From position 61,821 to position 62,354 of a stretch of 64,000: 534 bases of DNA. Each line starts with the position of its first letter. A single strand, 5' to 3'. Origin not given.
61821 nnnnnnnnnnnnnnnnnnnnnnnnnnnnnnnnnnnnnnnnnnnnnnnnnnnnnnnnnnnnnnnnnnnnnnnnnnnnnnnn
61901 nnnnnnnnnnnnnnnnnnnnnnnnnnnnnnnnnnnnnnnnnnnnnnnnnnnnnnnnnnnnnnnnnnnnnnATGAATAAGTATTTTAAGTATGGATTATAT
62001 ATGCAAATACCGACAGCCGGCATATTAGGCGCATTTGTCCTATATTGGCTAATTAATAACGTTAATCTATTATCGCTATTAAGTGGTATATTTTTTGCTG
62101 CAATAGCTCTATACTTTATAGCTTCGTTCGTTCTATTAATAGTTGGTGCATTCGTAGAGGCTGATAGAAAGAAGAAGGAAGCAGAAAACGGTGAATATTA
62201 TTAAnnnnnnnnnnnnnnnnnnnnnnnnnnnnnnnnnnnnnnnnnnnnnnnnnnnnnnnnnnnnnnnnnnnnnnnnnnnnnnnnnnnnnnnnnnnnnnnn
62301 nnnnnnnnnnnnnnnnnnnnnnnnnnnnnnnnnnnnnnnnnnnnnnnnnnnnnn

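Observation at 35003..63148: Highly conserved 24-nt promoter-like motif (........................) repeated before at least seven structural and membrane genes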

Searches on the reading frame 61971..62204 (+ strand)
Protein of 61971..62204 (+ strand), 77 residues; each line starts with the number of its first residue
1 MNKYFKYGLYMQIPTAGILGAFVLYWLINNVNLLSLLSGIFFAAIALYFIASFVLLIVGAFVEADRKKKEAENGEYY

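Call 30: find_encoding_contigs(protein=window:61971-62204:+, flank=10000, max_places=4)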
Protein window:61971-62204:+ (77 aa): 8 contigs read that carry it; 4 places shown.
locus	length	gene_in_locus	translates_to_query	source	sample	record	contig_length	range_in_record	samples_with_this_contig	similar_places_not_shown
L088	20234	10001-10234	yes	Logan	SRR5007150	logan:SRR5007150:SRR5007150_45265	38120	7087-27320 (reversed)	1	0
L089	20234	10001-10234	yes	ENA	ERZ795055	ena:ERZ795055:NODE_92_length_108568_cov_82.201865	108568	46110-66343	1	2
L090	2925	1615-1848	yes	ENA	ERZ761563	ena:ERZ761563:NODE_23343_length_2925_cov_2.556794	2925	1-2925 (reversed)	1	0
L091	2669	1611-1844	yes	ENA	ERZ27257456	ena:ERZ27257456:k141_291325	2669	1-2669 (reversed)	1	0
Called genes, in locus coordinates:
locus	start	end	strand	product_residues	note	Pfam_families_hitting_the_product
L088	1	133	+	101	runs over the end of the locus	-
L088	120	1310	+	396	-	-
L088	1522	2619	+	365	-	-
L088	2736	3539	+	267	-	PF02009:RIFIN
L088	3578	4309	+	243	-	-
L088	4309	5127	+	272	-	-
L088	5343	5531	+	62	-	-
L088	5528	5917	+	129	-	-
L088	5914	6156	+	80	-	-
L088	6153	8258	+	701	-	-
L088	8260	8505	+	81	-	-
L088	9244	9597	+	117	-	-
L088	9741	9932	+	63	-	-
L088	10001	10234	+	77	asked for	-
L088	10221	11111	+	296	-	PF01145:Band_7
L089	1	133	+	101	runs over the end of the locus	-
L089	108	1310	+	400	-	-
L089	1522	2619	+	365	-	-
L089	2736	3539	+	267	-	PF02009:RIFIN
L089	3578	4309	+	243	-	-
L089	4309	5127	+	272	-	-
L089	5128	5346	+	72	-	-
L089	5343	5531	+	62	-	-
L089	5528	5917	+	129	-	-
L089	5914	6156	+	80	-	-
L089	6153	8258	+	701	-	-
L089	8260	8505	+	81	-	-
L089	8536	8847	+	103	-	-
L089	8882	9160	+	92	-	-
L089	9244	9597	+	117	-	-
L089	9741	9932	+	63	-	-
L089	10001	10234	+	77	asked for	-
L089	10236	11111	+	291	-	PF01145:Band_7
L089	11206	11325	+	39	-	-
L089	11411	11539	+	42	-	-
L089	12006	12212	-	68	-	-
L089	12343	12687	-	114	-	-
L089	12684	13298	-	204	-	-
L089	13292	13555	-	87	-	-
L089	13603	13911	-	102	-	-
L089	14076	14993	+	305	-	-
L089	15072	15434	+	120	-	-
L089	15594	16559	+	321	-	-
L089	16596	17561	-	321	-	-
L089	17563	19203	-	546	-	-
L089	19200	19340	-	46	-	-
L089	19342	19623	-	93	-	-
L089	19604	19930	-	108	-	-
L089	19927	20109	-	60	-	-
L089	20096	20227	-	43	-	-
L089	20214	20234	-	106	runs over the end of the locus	-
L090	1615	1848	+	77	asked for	-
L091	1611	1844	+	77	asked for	-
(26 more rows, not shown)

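Call 40: search_protein_families(library=pfam, proteins=[L089:17563-19203:-, L089:16596-17561:-, L089:14076-14993:+, L089:15693-16559:+, L089:12684-13298:-], max_evalue=0.01)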
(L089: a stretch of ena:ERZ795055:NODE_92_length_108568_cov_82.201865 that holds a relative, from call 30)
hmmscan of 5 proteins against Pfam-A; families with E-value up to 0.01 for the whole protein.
L089:17563-19203:- (546 aa): 0 families

L089:16596-17561:- (321 aa): 0 families

L089:14076-14993:+ (305 aa): 0 families

L089:15693-16559:+ (288 aa): 0 families

L089:12684-13298:- (204 aa): 0 families

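Call 78: search_solved_structures(query=L089:17563-19203:-, max_evalue=1)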
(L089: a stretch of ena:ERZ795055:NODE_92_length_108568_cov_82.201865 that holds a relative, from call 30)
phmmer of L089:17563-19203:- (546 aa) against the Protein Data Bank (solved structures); distinct sequences matched with E-value up to 1: 1.
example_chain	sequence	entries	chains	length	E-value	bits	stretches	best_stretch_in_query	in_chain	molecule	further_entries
7jj8_B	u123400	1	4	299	0.16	14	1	385-462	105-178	Zinc-binding lipoprotein AdcA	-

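Call 80: find_homologous_proteins(query=L089:17566-19203:-)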
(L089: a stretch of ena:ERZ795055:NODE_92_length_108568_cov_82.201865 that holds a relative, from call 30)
Query L089:17566-19203:- (546 aa): 47 proteins with E <= 0.001 among 8000 candidates.
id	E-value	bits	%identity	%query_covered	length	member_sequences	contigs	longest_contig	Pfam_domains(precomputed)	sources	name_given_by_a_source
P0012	0.0e+0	1227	100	100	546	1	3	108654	-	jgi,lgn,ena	-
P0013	1.5e-213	729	61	93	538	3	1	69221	-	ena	-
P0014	8.1e-202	690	59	95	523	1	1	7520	-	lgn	-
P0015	3.4e-198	678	58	92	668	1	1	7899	PF14890.12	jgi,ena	-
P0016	3.2e-172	592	58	85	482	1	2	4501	-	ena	-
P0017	7.1e-171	588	59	77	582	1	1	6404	-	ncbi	-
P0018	1.6e-169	583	57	86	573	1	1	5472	-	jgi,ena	-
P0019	2.1e-169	583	57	86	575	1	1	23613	-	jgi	jgi:hypothetical protein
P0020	1.5e-162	560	50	92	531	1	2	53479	-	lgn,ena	-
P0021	3.5e-162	559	56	78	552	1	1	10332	-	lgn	-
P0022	1.8e-160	553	54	81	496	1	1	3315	-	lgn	-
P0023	1.1e-158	547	54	79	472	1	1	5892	-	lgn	-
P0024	4.9e-154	532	70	58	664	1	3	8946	PF14890.12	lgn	-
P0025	7.5e-154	532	51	87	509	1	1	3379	PF14890.12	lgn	-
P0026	5.0e-151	522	49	87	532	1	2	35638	-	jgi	jgi:hypothetical protein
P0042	1.1e-119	419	43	74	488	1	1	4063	-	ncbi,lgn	ncbi:MAG: hypothetical protein ACOCRX_08400 [Candidatus Woesearchaeota archaeon]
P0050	8.1e-100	353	42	72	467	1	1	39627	-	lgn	-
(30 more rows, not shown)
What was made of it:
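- A homologue of the element's conserved ATPase was deposited under 'Candidatus Woesearchaeota archaeon' (call 80).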

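Call 81: find_encoding_contigs(protein=P0012, flank=10000, max_places=2)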
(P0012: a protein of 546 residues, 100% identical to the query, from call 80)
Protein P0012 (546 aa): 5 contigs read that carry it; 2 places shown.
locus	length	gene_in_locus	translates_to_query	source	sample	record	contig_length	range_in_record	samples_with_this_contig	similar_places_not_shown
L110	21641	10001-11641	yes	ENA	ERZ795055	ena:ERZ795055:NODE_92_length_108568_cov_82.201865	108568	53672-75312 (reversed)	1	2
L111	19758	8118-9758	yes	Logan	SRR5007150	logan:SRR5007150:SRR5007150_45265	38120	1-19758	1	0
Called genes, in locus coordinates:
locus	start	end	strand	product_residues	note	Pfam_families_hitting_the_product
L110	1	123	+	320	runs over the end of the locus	-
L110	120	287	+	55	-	-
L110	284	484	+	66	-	-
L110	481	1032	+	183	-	-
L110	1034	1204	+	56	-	-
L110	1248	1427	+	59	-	PF02915:Rubrerythrin (weak)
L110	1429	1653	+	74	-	-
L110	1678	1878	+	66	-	-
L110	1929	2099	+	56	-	-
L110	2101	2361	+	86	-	-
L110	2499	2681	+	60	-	-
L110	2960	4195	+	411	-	PF01841:Transglut_core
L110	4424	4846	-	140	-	-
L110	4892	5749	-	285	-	PF00589:Phage_integrase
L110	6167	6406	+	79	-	-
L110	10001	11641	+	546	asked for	-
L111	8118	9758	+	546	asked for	-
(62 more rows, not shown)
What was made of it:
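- The element carries an integrase (call 81).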

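Call 82: find_encoding_contigs(protein=P0013, flank=10000, max_places=2)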
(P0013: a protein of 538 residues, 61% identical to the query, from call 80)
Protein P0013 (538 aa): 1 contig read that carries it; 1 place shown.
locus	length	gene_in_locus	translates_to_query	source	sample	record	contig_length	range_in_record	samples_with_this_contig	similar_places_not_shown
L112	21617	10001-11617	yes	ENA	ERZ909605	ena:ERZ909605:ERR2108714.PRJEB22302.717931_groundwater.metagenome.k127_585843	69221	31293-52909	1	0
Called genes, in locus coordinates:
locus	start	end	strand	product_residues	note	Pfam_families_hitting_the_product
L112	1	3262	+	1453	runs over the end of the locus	PF00270:DEAD, PF04851:ResIII, PF18766:SWI2_SNF2, PF00271:Helicase_C, PF18780:HNH_repeat (faint)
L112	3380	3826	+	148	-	-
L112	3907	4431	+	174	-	-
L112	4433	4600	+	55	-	-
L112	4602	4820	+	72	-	-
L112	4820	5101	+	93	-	-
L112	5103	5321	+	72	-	-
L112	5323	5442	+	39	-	-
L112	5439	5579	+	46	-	PF18930:DUF5679 (weak)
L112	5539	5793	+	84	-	-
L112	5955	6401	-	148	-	-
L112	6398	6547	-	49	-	-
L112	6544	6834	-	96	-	-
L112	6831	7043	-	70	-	-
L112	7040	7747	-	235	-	PF00589:Phage_integrase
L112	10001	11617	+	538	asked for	-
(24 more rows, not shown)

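Call 83: find_encoding_contigs(protein=P0042, flank=10000, max_places=2)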
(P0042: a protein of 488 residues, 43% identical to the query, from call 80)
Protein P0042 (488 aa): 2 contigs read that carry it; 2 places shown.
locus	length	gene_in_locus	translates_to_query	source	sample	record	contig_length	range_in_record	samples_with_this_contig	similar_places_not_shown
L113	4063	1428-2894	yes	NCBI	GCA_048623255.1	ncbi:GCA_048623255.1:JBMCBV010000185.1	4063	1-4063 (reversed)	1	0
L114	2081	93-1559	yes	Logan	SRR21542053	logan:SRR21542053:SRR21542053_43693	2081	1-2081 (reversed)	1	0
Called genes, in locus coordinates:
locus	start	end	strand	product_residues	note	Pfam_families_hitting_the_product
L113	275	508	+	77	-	-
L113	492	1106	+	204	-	-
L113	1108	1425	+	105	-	-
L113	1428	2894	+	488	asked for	-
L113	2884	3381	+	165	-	-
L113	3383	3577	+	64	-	-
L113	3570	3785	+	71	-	-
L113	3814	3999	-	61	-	-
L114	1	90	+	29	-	?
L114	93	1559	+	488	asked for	-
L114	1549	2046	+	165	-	-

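Call 85: find_encoding_contigs(protein=P0020, flank=10000, max_places=1)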
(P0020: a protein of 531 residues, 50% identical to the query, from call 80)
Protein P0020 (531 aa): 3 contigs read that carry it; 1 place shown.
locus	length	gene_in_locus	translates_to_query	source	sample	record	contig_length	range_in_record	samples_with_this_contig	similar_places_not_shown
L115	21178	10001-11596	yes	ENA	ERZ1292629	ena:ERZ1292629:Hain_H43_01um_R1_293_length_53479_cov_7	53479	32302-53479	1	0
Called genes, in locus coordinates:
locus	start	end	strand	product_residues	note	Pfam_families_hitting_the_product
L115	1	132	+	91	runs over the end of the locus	-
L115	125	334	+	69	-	-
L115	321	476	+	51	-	-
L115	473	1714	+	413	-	PF08761:dUTPase_2 (weak)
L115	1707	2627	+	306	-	PF02511:Thy1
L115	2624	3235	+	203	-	PF05063:MT-A70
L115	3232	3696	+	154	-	PF00303:Thymidylat_synt (weak)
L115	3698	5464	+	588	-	PF03104:DNA_pol_B_exo1, PF13482:RNase_H_2, PF00136:DNA_pol_B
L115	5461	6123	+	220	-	-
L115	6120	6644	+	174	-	PF00136:DNA_pol_B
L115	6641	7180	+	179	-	PF13482:RNase_H_2, PF10108:DNA_pol_B_exo2 (weak)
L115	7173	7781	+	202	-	-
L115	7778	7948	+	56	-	-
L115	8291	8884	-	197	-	PF00589:Phage_integrase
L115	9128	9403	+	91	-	-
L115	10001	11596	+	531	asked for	-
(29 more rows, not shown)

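Call 86: find_encoding_contigs(protein=P0050, flank=10000, max_places=1)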
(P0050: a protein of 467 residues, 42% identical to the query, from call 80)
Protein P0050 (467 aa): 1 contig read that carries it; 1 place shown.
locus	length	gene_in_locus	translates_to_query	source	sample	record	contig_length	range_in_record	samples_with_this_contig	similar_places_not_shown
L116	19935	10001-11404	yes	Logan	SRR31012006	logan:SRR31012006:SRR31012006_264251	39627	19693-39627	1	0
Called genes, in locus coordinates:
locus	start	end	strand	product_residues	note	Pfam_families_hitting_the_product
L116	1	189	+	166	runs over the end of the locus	-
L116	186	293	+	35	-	-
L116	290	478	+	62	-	-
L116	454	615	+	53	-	-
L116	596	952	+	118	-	-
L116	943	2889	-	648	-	-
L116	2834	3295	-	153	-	-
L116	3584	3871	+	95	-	-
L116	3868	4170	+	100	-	-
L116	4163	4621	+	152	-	-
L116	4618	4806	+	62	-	-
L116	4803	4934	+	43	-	-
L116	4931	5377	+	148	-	-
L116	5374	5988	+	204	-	-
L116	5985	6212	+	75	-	-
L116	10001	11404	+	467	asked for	-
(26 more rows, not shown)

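Call 91: search_solved_structures(query=A4, max_evalue=1)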
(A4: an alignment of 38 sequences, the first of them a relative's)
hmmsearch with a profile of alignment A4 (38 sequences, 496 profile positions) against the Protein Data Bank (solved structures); distinct sequences matched with E-value up to 1: 12.
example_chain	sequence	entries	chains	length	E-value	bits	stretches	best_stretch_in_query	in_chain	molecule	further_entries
3nwn_A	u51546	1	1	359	0.095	14.3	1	12-51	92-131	Kinesin-like protein KIF9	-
4bn2_A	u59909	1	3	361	0.12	14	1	16-44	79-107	KINESIN-LIKE PROTEIN KIF15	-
7ryp_A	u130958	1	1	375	0.13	14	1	16-44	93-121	Kinesin-like protein KIF15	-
6zpi_C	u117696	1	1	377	0.13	13.9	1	16-44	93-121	Kinesin-like protein KIF15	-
6zph_B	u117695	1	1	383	0.14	13.8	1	16-44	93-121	Kinesin-like protein KIF15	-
6ojq_K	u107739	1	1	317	0.35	12.5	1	8-43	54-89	Kinesin-1 heavy chain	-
4lnu_K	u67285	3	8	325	0.37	12.4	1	8-43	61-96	Kinesin-1 heavy chain | Kinesin-like protein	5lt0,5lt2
8wiv_A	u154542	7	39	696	0.43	12.2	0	16-63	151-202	Helicase HerA central domain-containing protein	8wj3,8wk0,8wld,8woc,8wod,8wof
7a40_A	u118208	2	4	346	0.47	12.1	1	23-45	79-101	Osmotic avoidance abnormal protein 3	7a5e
7a3z_A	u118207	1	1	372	0.5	12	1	23-45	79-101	Osmotic avoidance abnormal protein 3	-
9ijj_c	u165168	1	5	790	0.53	11.9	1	11-51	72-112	Kinesin-like protein KIF9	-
4gkr_A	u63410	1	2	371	0.53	11.9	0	26-43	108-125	Neck and C-terminal motor domain of Kar3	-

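Call 98: predict_structure(alignment_id=A4)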
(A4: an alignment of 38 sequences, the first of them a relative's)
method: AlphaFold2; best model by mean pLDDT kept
length: 546 residues; sequences in the alignment: 38
mean_pLDDT: 85.2   pTM: 0.78
mean pLDDT of the five models: 85.2, 84.3, 84.3, 83.8, 83.9
residues with pLDDT >= 90: 385; 70-90: 67; 50-70: 23; < 50: 71
segments of 3 or more residues with pLDDT < 50: 478-546
pLDDT, mean of each block of 10 residues (from residue 1): 61 78 92 94 95 93 95 96 88 82 98 97 98 97 95 97 96 97 97 98 97 97 97 97 98 97 83 77 93 93 91 80 95 93 96 95 94 94 94 97 98 98 96 93 91 86 79 56 40 39 36 38 38 39 37
secondary structure, 60 per line:
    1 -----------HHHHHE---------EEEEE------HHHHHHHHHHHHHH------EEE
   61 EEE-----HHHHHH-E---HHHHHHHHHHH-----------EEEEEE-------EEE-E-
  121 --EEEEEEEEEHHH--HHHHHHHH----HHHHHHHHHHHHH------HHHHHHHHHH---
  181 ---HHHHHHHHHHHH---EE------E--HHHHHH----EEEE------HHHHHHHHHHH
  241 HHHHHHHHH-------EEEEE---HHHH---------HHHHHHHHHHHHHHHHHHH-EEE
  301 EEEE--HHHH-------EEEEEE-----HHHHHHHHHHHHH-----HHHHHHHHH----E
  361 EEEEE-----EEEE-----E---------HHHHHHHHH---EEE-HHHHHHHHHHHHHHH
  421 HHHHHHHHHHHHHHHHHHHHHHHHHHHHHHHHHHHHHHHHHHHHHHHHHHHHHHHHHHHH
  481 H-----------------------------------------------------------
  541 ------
elements in order: H12-16 E27-31 H38-51 E58-63 H69-74 H80-90 E102-107 E115-117 E123-131 H137-144 H149-161 H168-177 H184-195 H210-215 E220-223 H230-249 E257-261 H265-268 H278-296 E298-304 H307-310 E318-323 H329-341 H347-355 E360-365 E371-374 H390-398 E402-404 H406-481

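Call 100: fold_search(model_id=the predicted structure, library=pdb)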
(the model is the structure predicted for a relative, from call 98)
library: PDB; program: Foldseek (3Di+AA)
matches with E <= 10: 1657; with E <= 0.001: 122
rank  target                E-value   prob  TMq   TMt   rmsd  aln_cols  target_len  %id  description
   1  7wrx_B                1.9e-12  1.00  0.43  0.40   7.6       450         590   14  Structure of Deinococcus radiodurans HerA-ADP complex (released 2023-02-01)
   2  8wiv_D                2.6e-12  1.00  0.46  0.42   5.3       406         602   14  Cryo-EM structure of a bacterial protein (released 2024-09-11)
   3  7wrw_A                2.7e-12  1.00  0.45  0.43   7.4       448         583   13  Structure of Deinococcus radiodurans HerA (released 2023-02-01)
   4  8wld_A                4.9e-12  1.00  0.42  0.47   6.9       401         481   15  Cryo-EM structure of SIR2/HerA antiphage complex (released 2024-09-11)
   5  7wrx_E                5.5e-12  1.00  0.45  0.42   7.8       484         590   13  Structure of Deinococcus radiodurans HerA-ADP complex (released 2023-02-01)
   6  7wrx_C                1.4e-11  1.00  0.45  0.42   6.9       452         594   13  Structure of Deinococcus radiodurans HerA-ADP complex (released 2023-02-01)
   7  7wrw_B                1.8e-11  1.00  0.46  0.44   6.7       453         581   13  Structure of Deinococcus radiodurans HerA (released 2023-02-01)
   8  7wrx_A                2.2e-11  1.00  0.46  0.43   7.1       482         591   13  Structure of Deinococcus radiodurans HerA-ADP complex (released 2023-02-01)
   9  8wod_D                2.8e-11  1.00  0.44  0.48   7.0       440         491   14  Cryo-EM structure of SIR2/HerA complex (released 2024-09-11)
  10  8wj3_N                3.4e-11  1.00  0.44  0.44   5.3       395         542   14  Cryo-EM structure of a bacterial protein (released 2024-09-11)
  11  4d2i_B                5.1e-11  1.00  0.45  0.53   5.1       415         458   15  Crystal structure of the HerA hexameric DNA translocase from Sulfolobus solfataricus bound to AMP-PNP (released 2014-12-03)
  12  4d2i_A                5.1e-11  1.00  0.45  0.52   5.2       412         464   16  Crystal structure of the HerA hexameric DNA translocase from Sulfolobus solfataricus bound to AMP-PNP (released 2014-12-03)
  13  8wj3_D                6.1e-11  1.00  0.43  0.47   6.7       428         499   14  Cryo-EM structure of a bacterial protein (released 2024-09-11)
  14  7f6d_A                6.4e-11  1.00  0.44  0.45   6.8       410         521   15  Reconstruction of the HerA-NurA complex from Deinococcus radiodurans (released 2022-06-29)
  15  8wfd_F                7.7e-11  1.00  0.44  0.43   7.0       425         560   13  The cryo-EM structure of TdpAB in complex with AMPPNP and DNA (released 2025-01-22)
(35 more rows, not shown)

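Call 102: fold_search(model_id=the predicted structure, library=viral)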
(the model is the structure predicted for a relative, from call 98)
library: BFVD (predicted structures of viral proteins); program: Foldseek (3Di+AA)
matches with E <= 10: 828; with E <= 0.001: 19
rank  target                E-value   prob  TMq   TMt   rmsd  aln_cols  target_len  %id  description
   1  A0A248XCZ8            6.8e-12  1.00  0.46  0.50   6.4       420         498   15  Helicase HerA-like C-terminal domain-containing protein [Klebsiella phage YMC16/01/N133_KPN_BP]
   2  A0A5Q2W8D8            1.0e-10  1.00  0.45  0.56   6.3       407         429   15  (no name in the UniProt tables at hand)
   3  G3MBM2                5.4e-09  1.00  0.39  0.27   9.4       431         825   13  Gp156 [Bacillus phage G]
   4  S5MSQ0                7.2e-08  1.00  0.36  0.24  11.1       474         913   11  Lipid A export ATP-binding/permease protein Msb [Bacillus phage JL]
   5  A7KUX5                1.8e-07  1.00  0.36  0.26  14.2       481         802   12  (no name in the UniProt tables at hand)
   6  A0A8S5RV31            1.7e-06  1.00  0.34  0.26   7.6       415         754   13  Conjugal transfer protein [Siphoviridae sp. ctHip2]
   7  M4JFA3                6.5e-06  1.00  0.31  0.63   7.9       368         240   11  Putative ATPase [Haloarcula hispanica virus PH1]
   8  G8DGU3                9.8e-06  1.00  0.26  0.47  19.6       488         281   11  (no name in the UniProt tables at hand)
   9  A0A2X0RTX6            3.4e-05  1.00  0.22  0.32  18.1       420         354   10  B354L [African swine fever virus]
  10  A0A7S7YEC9            6.8e-05  0.96  0.20  0.24  30.3       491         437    9  VV A32-like virion packaging ATPase [Medusavirus stheno T3]
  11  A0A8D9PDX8            8.1e-05  1.00  0.26  0.44  14.6       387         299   11  NTPase [Corticoviridae sp.]
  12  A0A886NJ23            8.1e-05  1.00  0.23  0.31  19.1       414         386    9  (no name in the UniProt tables at hand)
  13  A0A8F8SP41            1.3e-04  1.00  0.24  0.35  18.0       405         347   11  (no name in the UniProt tables at hand)
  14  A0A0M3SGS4            2.3e-04  1.00  0.27  0.48  11.9       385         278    9  (no name in the UniProt tables at hand)
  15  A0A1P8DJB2            4.4e-04  1.00  0.21  0.25  10.2       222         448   14  (no name in the UniProt tables at hand)
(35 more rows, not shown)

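Call 104: search_dna_similar(query=P0012, collection=phages, mode=protein, max_evalue=0.001, max_rows=15)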
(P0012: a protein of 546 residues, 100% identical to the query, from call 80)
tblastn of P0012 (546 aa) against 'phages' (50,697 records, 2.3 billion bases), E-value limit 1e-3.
No match.

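Call 105: search_dna_similar(query=P0012, collection=plasmids, mode=protein, max_evalue=0.001, max_rows=15)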
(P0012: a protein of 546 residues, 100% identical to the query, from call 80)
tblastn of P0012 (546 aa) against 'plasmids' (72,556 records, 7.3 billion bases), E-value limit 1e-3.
No match.
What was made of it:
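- Tried and rejected: P0012 is absent from the phage and plasmid collections (calls 104, 105).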
